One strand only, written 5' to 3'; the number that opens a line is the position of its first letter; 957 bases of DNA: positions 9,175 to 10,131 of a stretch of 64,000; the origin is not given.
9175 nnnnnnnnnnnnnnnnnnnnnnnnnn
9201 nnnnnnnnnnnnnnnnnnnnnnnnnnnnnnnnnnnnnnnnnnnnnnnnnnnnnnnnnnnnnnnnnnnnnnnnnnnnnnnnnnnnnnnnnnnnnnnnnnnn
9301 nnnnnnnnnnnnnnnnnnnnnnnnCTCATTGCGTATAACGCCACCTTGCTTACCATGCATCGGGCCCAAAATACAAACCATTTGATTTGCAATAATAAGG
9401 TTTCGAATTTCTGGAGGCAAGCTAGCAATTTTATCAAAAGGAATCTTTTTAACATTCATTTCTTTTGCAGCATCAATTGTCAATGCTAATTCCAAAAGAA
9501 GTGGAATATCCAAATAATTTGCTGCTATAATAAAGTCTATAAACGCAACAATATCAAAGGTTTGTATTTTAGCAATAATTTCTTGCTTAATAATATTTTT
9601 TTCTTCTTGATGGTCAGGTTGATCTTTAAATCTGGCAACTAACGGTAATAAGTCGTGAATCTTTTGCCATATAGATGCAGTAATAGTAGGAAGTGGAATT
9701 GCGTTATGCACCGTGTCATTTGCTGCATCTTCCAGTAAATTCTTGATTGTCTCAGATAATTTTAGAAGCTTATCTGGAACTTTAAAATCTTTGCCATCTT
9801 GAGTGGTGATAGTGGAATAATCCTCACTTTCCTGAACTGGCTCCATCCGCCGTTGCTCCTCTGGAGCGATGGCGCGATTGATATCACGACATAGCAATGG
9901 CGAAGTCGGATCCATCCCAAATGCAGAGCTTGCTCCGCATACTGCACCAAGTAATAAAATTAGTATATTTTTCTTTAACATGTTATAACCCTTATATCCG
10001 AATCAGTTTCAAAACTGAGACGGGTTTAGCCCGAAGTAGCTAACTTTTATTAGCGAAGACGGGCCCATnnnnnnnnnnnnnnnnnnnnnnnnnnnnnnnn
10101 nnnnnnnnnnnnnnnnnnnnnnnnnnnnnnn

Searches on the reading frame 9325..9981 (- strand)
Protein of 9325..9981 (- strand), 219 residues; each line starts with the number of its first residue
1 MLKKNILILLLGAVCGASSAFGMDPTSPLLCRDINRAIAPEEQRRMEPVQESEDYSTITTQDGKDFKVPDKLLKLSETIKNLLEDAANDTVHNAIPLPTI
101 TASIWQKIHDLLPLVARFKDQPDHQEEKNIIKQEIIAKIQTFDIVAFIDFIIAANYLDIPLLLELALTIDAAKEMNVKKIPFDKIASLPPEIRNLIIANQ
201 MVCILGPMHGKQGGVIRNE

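Call 6: search_protein_families(library=pfam, proteins=[window:9325-9981:-], max_evalue=10)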
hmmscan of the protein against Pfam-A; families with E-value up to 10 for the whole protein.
seq(219 aa): 1 family
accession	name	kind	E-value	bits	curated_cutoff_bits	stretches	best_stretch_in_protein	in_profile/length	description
PF03931.21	Skp1_POZ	-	2.9e-10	40.6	21.9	1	57-108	4-53/62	Skp1 family, tetramerisation domain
